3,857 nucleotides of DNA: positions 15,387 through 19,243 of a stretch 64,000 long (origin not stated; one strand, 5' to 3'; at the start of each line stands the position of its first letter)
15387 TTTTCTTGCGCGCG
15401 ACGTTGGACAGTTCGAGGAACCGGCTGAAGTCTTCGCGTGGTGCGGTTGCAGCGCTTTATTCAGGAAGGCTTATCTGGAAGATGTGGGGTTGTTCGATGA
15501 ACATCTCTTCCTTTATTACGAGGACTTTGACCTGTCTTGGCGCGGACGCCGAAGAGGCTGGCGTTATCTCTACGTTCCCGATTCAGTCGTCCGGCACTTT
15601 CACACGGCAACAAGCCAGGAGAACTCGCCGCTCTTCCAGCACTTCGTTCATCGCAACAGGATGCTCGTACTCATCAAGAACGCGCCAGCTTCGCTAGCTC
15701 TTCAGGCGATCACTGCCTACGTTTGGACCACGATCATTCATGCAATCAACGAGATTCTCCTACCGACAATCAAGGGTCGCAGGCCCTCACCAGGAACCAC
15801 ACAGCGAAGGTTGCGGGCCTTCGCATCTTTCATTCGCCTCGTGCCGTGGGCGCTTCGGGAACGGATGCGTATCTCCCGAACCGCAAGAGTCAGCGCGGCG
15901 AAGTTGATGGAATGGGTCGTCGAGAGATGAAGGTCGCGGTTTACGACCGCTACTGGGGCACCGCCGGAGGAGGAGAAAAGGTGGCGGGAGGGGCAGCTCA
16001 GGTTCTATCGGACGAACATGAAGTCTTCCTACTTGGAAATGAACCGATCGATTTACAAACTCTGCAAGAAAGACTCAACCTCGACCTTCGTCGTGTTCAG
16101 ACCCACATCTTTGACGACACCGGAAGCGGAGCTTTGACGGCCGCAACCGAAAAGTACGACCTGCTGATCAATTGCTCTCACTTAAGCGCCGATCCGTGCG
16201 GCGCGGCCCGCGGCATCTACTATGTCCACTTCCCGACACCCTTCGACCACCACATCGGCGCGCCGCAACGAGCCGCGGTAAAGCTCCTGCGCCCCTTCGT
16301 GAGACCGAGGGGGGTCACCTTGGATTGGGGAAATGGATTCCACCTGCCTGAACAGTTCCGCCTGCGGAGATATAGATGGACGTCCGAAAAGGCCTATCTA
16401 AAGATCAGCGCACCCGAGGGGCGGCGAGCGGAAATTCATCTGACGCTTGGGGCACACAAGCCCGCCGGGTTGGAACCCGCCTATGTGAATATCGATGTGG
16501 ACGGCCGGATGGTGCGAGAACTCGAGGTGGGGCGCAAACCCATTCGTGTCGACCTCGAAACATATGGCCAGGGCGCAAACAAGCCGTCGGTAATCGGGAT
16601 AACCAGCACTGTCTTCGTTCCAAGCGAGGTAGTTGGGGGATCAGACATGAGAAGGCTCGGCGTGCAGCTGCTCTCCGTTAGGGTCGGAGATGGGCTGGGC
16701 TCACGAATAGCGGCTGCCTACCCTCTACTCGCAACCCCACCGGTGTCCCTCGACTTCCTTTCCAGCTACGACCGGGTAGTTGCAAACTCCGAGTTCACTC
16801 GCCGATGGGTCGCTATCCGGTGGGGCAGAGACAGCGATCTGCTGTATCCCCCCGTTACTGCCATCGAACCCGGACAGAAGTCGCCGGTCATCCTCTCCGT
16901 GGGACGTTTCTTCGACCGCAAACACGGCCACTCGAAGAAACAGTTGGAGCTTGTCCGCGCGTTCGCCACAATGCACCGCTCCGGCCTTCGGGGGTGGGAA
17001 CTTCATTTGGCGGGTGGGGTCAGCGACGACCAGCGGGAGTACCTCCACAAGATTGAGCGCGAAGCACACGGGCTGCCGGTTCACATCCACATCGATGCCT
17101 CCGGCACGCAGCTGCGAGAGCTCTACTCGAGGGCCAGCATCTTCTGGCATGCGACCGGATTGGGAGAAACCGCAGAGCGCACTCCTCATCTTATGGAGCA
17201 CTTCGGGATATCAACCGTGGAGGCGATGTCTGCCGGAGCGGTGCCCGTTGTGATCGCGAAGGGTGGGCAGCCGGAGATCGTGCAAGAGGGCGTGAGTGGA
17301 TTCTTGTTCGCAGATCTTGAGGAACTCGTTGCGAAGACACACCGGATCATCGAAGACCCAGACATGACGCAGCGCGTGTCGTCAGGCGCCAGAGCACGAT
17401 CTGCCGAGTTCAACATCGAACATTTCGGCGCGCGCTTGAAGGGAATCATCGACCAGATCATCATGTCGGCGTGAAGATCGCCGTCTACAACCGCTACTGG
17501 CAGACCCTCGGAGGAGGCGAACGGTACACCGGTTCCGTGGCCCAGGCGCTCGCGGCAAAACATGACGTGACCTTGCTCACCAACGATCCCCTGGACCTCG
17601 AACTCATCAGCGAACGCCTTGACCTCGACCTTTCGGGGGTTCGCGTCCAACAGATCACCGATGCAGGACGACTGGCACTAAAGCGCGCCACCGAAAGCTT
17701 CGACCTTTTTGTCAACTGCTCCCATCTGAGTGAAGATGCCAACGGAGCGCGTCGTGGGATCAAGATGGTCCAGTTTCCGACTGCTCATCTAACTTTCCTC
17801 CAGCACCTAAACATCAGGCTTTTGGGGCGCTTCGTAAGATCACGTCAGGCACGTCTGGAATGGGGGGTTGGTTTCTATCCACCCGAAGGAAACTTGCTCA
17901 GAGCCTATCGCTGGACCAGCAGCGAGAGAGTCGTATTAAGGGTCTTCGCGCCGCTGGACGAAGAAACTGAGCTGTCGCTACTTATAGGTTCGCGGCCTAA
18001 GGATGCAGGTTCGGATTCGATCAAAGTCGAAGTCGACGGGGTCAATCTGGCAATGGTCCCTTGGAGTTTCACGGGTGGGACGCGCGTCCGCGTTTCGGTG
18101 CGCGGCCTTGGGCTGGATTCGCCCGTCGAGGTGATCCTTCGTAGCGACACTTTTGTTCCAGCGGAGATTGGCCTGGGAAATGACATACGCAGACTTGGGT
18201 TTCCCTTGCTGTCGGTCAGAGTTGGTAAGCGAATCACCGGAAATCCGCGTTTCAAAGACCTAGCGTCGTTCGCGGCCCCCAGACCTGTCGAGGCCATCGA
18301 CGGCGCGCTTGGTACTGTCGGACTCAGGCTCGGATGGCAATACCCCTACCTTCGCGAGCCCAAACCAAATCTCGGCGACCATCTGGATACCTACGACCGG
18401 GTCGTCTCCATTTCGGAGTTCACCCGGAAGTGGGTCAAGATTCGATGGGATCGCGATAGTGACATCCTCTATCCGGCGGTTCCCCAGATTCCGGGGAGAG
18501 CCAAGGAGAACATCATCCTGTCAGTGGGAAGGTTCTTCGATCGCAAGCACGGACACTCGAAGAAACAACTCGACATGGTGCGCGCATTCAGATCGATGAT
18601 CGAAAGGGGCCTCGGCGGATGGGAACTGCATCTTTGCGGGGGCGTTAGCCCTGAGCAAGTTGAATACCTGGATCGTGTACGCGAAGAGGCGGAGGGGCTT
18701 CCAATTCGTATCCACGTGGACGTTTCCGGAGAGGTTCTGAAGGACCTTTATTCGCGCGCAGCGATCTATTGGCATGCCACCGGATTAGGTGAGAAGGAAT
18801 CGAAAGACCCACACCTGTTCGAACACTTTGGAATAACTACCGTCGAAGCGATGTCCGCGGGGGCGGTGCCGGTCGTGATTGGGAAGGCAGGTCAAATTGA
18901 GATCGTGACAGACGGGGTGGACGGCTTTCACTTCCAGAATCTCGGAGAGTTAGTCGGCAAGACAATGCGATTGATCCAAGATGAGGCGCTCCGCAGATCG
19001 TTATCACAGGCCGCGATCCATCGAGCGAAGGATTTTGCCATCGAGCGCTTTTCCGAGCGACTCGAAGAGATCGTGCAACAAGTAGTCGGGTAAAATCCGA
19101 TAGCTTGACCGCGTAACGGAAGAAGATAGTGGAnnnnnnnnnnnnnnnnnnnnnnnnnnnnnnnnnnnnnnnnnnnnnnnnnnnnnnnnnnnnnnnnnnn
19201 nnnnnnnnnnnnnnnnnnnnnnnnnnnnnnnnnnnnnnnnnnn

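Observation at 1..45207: Self-contained ~45-kb cell-envelope glycopolymer island: precursor synthesis, assembly, ABC export with terminal-modification reader, LCP attachment and cognate secreted enzymes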

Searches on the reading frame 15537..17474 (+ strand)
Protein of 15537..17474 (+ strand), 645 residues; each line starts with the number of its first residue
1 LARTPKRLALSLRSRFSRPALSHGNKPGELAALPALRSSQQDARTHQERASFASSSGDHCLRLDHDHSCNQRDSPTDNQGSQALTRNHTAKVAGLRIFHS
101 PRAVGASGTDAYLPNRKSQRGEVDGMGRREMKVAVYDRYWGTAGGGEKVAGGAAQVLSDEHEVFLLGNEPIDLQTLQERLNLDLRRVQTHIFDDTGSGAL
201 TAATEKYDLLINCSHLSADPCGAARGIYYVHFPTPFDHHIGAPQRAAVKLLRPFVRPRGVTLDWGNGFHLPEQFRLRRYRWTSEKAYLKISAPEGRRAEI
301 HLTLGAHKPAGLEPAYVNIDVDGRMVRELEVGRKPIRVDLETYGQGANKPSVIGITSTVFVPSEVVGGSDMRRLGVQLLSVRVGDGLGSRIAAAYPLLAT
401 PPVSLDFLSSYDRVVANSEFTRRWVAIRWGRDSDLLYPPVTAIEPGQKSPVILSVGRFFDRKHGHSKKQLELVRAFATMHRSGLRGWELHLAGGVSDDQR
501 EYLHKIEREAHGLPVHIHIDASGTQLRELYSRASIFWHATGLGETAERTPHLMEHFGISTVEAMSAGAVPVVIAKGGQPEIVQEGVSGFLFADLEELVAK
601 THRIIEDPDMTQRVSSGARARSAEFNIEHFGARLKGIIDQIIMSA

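Call 3: search_protein_families(library=pfam, proteins=[window:15537-17474:+])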
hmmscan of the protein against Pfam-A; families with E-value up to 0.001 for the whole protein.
window:15537-17474:+ (645 aa): 3 families
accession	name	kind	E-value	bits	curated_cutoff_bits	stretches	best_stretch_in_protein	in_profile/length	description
PF00534.26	Glycos_transf_1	-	3.8e-20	72.5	26.4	1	447-620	13-171/172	Glycosyl transferases group 1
PF13692.12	Glyco_trans_1_4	-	7.2e-16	59.2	27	1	450-607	2-142/142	Glycosyl transferases group 1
PF13524.12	Glyco_trans_1_2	-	7.4e-07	29.6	25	1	488-629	16-137/144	Glycosyl transferase-like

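Call 13: search_protein_families(library=ncbifam, proteins=[window:15537-17474:+], max_evalue=0.01)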
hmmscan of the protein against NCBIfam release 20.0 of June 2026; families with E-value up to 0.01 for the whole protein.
window:15537-17474:+ (645 aa): 16 families
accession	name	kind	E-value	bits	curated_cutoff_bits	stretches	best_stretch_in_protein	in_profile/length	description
NF041876.1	EPS_EpsE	equivalog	2.5e-11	43.4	400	1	432-623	196-377/389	exopolysaccharide biosynthesis GT4 family glycosyltransferase EpsE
TIGR03999.1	thiol_BshA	equivalog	8.1e-10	38.2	273.7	1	553-629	282-361/375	N-acetyl-alpha-D-glucosaminyl L-malate synthase BshA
NF038229.1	Glyco4_Geo_Pelo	equivalog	2.9e-08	33.1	400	1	467-635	174-330/338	GPMC system family 4 glycosyltransferase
TIGR02149.1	glgA_Coryne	subfamily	8.8e-06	25.1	302.4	1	497-624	249-372/391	glycogen synthase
TIGR03449.1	mycothiol_MshA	equivalog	9.4e-06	24.8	462.5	1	548-635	308-397/406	D-inositol-3-phosphate glycosyltransferase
TIGR03088.1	stp2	hypoth_equivalog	1.2e-05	24.6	409.05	1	447-639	192-371/374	TIGR03088 family PEP-CTERM/XrtA system glycosyltransferase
TIGR02470.1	sucr_synth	equivalog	8.1e-05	20.9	810.4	1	550-621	650-727/784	sucrose synthase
NF041139.1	TreT_Thcocales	equivalog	0.00014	20.8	775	1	553-624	323-394/412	trehalose synthase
NF047881.1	glyco_SdgB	exception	0.00081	18.2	800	1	452-626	324-481/496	serine-aspartate repeat adhesin O-glycosyltransferase SdgB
NF038295.1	EPS_HpsP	equivalog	0.0015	17.7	550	1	448-620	206-365/388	hormogonium polysaccharide biosynthesis glycosyltransferase HpsP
NF001904.0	PRK00654.2-3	equivalog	0.0015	17.4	577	1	550-597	378-425/475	glycogen synthase GlgA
NF012028.0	PRK15484.1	subfamily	0.0024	17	618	1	552-614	286-351/380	lipopolysaccharide N-acetylglucosaminyltransferase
NF041010.1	glycosy_Agl16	equivalog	0.0025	16.7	575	1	553-637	263-347/352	glycosylation protein Agl16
NF001901.0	PRK00654.1-5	equivalog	0.0034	15.9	649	1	552-595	399-444/502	glycogen synthase GlgA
NF049988.1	MGlcDAGSynMgs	equivalog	0.0037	16.7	400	1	554-642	300-388/398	alpha-monoglucosyldiacylglycerol synthase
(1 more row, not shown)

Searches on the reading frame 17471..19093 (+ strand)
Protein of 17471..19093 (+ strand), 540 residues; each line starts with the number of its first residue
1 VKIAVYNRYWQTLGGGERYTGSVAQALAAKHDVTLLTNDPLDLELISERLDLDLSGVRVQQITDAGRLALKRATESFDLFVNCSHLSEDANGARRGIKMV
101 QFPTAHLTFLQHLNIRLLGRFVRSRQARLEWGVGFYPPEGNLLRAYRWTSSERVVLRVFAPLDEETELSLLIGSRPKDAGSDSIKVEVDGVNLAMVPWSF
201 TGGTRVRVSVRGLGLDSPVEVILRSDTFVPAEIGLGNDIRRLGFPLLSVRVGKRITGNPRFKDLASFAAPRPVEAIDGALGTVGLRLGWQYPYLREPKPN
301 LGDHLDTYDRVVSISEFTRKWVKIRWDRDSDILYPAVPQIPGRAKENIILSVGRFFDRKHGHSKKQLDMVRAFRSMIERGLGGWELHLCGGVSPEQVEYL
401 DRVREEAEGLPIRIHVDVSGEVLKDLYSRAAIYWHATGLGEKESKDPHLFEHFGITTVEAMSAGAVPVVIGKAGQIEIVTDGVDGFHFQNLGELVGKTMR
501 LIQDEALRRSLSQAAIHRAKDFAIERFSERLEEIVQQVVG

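Call 4: search_protein_families(library=pfam, proteins=[window:17471-19093:+])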
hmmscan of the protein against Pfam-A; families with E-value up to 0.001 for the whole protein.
window:17471-19093:+ (540 aa): 4 families
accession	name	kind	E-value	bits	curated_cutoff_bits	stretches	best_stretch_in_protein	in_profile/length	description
PF00534.26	Glycos_transf_1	-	2.2e-17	63.6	26.4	1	344-517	13-171/172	Glycosyl transferases group 1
PF13692.12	Glyco_trans_1_4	-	1.1e-11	45.6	27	1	347-504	2-142/142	Glycosyl transferases group 1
PF13524.12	Glyco_trans_1_2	-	0.00012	22.4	25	1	382-520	13-130/144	Glycosyl transferase-like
PF13439.12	Glyco_transf_4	-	0.00082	19.9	28.5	0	14-48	2-37/170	Glycosyltransferase Family 4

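Call 13: search_protein_families(library=ncbifam, proteins=[window:17471-19093:+], max_evalue=0.01)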
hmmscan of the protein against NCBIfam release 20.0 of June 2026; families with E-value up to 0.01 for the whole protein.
window:17471-19093:+ (540 aa): 16 families
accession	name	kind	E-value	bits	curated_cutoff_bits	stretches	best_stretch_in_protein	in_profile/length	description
TIGR03999.1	thiol_BshA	equivalog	1.8e-08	33.7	273.7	1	451-538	283-373/375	N-acetyl-alpha-D-glucosaminyl L-malate synthase BshA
NF038229.1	Glyco4_Geo_Pelo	equivalog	2.6e-08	33.3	400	1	384-539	193-337/338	GPMC system family 4 glycosyltransferase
NF041876.1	EPS_EpsE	equivalog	2.5e-07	30.3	400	1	339-522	206-380/389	exopolysaccharide biosynthesis GT4 family glycosyltransferase EpsE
TIGR03449.1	mycothiol_MshA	equivalog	4.8e-06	25.7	462.5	1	369-537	238-402/406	D-inositol-3-phosphate glycosyltransferase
NF041139.1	TreT_Thcocales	equivalog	4e-05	22.6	775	1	451-537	324-411/412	trehalose synthase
TIGR02470.1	sucr_synth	equivalog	6e-05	21.3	810.4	1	447-489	650-692/784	sucrose synthase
NF050056.1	ProtGlycPglH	equivalog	0.00018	20.7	600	1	472-538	285-353/354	GalNAc-alpha-(1->4)-GalNAc-alpha-(1->3)-diNAcBac-PP-undecaprenol alpha-1,4-N-acetyl-D-galactosaminyltransferase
NF049988.1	MGlcDAGSynMgs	equivalog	0.00062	19.2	400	1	451-538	300-387/398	alpha-monoglucosyldiacylglycerol synthase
NF001904.0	PRK00654.2-3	equivalog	0.00068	18.4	577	1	447-493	378-424/475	glycogen synthase GlgA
NF012028.0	PRK15484.1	subfamily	0.00076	18.7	618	1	450-528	287-363/380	lipopolysaccharide N-acetylglucosaminyltransferase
NF041010.1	glycosy_Agl16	equivalog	0.0011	17.9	575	1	454-536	267-349/352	glycosylation protein Agl16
TIGR02149.1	glgA_Coryne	subfamily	0.0015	17.8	302.4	1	447-538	290-390/391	glycogen synthase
NF007396.0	PRK09922.1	equivalog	0.0027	16.7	385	1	450-536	269-356/361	lipopolysaccharide 1,6-galactosyltransferase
NF038295.1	EPS_HpsP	equivalog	0.0039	16.3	550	1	363-486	218-333/388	hormogonium polysaccharide biosynthesis glycosyltransferase HpsP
NF047880.1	glyco_SdgA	exception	0.0056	15.3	800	1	451-535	400-487/488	serine-aspartate repeat adhesin O-glycosyltransferase SdgA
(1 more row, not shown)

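Call 64: search_solved_structures(query=window:17471-19093:+, max_evalue=0.001)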
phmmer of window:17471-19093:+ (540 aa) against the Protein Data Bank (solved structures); distinct sequences matched with E-value up to 0.001: 0.
